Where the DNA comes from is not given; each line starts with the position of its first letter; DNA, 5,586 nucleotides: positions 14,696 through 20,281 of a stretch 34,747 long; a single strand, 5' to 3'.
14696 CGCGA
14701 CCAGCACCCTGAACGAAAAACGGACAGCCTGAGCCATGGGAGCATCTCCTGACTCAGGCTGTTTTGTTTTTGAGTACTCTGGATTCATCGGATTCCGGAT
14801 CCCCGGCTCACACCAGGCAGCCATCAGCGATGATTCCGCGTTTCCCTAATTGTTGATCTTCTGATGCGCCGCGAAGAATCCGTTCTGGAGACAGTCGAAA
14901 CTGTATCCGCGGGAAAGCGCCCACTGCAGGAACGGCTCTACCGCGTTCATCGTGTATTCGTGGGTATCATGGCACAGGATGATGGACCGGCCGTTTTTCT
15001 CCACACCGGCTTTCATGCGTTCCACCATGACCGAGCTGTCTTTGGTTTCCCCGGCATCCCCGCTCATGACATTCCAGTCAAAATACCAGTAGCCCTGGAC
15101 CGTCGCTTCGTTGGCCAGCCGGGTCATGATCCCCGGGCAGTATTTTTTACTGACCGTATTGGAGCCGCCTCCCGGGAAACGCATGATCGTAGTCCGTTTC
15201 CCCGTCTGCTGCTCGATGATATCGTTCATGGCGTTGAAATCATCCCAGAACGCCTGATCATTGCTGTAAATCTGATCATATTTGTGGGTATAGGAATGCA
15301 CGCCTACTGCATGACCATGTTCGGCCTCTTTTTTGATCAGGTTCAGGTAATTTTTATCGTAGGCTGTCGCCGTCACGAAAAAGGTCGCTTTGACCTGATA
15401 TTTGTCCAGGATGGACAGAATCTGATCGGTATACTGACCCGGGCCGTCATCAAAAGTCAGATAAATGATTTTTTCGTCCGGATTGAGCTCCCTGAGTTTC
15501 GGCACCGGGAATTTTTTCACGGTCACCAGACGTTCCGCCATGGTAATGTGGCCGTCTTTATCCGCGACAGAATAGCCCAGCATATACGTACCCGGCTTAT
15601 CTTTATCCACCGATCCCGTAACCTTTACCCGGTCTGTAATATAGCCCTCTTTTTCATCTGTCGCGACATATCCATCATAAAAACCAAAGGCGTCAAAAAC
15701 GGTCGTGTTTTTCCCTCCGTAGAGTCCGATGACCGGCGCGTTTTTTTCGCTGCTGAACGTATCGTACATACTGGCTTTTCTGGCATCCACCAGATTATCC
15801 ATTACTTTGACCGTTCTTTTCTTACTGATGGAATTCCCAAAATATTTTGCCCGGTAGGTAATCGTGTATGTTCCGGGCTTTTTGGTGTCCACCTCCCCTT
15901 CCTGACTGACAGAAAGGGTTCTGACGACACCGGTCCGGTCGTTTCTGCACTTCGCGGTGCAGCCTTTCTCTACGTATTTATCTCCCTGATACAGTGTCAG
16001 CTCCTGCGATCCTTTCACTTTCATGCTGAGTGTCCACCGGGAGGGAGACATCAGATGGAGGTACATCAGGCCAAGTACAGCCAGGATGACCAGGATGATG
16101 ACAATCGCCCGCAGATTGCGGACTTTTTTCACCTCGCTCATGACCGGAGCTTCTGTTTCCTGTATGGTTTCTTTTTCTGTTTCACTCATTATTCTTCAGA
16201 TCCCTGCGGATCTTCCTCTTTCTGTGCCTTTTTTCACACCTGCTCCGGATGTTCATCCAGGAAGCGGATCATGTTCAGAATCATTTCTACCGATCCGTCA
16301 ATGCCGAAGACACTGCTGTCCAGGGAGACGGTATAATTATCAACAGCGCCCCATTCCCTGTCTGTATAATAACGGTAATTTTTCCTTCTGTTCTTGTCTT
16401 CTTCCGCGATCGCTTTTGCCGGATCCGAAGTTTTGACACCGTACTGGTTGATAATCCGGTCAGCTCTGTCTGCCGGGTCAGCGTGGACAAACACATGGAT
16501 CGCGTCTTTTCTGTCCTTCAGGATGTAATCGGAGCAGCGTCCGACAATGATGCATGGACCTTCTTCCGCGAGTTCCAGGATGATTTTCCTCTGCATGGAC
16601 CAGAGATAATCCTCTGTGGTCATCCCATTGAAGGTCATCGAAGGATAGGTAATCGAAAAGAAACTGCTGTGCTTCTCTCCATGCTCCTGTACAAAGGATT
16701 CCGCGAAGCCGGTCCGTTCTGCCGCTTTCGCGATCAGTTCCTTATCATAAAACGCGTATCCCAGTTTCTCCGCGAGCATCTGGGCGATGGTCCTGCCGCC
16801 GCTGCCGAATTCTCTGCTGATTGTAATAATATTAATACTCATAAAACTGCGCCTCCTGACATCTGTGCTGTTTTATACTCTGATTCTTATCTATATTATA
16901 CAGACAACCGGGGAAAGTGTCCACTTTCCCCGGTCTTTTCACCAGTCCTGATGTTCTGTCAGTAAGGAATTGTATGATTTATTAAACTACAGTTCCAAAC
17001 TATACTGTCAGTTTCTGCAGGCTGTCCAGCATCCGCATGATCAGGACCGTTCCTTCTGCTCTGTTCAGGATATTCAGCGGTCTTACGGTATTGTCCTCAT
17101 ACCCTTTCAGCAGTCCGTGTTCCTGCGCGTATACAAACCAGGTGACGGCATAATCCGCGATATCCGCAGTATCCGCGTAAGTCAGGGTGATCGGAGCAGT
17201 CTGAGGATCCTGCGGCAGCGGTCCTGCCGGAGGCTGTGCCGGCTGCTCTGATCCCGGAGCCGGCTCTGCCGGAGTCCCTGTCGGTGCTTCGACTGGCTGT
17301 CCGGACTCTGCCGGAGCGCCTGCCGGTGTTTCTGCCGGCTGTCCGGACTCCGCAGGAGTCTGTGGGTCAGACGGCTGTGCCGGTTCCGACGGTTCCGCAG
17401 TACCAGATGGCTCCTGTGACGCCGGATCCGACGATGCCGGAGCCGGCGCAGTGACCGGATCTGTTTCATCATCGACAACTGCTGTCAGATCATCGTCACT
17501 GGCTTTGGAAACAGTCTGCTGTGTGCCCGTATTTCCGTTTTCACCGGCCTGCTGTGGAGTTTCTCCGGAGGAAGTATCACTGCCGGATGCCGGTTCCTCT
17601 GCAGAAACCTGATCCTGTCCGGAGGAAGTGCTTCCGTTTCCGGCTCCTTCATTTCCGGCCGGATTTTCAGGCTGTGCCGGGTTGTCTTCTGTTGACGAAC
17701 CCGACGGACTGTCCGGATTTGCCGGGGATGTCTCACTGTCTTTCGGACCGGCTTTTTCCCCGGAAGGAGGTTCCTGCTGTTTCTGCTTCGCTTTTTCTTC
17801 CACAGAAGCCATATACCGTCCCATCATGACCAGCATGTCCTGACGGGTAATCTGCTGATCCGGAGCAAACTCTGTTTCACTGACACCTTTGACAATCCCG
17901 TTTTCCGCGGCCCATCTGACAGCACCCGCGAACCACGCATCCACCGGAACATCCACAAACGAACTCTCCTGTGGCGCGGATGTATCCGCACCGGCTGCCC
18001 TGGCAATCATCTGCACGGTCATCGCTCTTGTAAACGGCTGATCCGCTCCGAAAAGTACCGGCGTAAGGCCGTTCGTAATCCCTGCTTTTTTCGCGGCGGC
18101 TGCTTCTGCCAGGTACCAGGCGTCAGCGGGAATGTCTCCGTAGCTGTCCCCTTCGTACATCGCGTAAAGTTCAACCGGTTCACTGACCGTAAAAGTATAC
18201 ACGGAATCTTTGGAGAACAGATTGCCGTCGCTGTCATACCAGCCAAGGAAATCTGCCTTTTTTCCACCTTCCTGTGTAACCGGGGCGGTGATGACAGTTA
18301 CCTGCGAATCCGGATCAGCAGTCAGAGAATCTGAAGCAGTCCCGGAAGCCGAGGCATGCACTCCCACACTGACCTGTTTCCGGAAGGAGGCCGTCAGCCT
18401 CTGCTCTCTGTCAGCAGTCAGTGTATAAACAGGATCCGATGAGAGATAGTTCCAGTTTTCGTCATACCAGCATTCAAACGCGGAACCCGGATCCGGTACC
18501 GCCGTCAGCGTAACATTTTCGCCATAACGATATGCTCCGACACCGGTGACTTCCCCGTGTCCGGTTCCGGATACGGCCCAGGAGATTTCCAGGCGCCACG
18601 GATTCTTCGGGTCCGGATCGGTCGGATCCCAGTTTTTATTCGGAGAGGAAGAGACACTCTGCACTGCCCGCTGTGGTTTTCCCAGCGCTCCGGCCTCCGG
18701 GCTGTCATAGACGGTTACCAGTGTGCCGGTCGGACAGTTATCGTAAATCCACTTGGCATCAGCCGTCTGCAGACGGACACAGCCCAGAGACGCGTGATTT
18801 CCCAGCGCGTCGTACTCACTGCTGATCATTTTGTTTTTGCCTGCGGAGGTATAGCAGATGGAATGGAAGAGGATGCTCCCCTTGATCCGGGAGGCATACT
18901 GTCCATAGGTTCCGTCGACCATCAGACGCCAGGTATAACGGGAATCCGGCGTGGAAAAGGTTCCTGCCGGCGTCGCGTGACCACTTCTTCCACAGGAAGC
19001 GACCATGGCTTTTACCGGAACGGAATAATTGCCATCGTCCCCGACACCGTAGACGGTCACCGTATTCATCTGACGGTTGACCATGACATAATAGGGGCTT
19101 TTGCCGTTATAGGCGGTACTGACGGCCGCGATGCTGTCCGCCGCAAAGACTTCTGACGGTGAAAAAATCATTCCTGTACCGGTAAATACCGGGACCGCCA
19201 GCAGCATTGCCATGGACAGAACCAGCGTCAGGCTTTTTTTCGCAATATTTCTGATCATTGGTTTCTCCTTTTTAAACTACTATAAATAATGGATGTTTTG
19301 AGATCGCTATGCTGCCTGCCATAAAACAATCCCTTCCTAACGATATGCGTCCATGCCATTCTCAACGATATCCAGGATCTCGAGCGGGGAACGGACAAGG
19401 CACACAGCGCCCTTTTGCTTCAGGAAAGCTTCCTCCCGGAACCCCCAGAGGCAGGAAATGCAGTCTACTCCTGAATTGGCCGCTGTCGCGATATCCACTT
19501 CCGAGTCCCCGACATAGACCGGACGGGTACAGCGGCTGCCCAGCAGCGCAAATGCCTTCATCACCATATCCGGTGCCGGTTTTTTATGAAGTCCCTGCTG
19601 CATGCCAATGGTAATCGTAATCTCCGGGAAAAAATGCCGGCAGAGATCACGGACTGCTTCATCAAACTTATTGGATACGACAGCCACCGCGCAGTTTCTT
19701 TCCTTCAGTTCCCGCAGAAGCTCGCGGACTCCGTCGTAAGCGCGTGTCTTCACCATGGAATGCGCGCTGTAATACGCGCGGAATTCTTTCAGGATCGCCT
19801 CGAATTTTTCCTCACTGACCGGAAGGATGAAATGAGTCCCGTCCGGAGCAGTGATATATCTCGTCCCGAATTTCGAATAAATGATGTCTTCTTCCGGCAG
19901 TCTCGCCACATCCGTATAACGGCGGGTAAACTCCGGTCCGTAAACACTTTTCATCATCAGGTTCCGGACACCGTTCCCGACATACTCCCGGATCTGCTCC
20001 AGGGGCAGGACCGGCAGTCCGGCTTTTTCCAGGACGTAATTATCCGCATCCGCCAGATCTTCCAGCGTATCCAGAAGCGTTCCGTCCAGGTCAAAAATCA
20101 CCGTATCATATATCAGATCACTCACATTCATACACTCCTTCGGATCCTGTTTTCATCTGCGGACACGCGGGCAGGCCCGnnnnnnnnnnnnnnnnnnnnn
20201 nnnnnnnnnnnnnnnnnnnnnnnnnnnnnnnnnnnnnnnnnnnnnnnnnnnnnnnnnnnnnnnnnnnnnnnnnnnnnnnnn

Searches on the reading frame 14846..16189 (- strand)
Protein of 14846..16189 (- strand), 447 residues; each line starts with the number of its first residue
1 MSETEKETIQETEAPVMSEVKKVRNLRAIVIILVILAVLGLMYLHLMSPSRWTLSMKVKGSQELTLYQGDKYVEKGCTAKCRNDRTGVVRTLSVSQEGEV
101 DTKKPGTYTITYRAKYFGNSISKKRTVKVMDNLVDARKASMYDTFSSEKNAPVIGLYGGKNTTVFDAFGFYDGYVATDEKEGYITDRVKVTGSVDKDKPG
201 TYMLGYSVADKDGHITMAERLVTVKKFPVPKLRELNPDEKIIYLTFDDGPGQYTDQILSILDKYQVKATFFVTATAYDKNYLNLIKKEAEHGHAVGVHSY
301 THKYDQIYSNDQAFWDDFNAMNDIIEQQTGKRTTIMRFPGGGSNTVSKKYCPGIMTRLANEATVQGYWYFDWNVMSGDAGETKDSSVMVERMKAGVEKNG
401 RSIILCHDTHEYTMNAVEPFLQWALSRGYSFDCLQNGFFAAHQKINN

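Call 45: search_protein_families(library=pfam, proteins=[window:14846-16189:-], max_evalue=0.00001)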
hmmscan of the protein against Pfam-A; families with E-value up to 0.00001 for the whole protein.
window:14846-16189:- (447 aa): 2 families
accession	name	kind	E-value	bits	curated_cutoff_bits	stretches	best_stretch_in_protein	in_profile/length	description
PF01522.26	Polysacc_deac_1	-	2.4e-30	105.5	23.1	1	236-347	3-112/124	Polysaccharide deacetylase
PF16403.11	Bact_surface_Ig-like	-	1.8e-29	102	27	2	57-129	2-71/71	Bacterial surface protein, Ig-like domain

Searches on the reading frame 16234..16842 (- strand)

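Call 45: search_protein_families(library=pfam, proteins=[window:16234-16842:-], max_evalue=0.00001)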
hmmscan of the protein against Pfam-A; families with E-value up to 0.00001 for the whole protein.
window:16234-16842:- (202 aa): 1 family
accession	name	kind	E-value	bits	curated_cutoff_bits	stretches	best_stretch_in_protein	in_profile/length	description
PF13189.12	Cytidylate_kin2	-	1.1e-53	182.4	28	1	5-177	1-175/176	Cytidylate kinase-like family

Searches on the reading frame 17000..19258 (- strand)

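Call 45: search_protein_families(library=pfam, proteins=[window:17000-19258:-], max_evalue=0.00001)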
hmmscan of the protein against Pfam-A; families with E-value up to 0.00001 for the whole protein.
window:17000-19258:- (752 aa): 3 families
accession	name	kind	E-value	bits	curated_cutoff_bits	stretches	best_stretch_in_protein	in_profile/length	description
PF00395.25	SLH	-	6.8e-20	71.2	20.8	1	436-475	4-43/44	S-layer homology domain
PF03734.19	YkuD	-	3.8e-14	53.9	23.4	1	55-183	1-146/146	L,D-transpeptidase catalytic domain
PF18998.6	Flg_new_2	-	1e-13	51.5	23.6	1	228-294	4-71/73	Divergent InlB B-repeat domain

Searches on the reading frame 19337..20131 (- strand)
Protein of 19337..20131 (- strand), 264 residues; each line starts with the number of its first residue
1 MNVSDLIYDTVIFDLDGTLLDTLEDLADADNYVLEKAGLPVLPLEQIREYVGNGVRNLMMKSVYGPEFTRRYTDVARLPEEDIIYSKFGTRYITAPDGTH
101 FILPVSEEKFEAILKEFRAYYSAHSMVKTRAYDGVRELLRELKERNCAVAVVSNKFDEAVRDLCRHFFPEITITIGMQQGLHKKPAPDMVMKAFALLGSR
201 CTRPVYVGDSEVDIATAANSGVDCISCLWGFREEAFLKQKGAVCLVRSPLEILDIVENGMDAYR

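Call 4: search_protein_families(library=pfam, proteins=[window:19337-20131:-])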
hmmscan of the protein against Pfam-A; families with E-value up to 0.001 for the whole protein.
window:19337-20131:- (264 aa): 5 families
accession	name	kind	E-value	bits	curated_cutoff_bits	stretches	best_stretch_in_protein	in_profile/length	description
PF13419.12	HAD_2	-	1.8e-30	106.8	23.8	1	11-225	1-176/178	Haloacid dehalogenase-like hydrolase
PF00702.32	Hydrolase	-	4.6e-20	73.2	26.4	1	8-221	1-191/191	haloacid dehalogenase-like hydrolase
PF12710.13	HAD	-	7.3e-08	33.5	27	1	11-217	1-188/189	haloacid dehalogenase-like hydrolase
PF13242.12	Hydrolase_like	-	5.7e-06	26.6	22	1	183-237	3-58/75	HAD-hyrolase-like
PF13344.12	Hydrolase_6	-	0.00043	20.7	27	0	129-167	13-51/101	Haloacid dehalogenase-like hydrolase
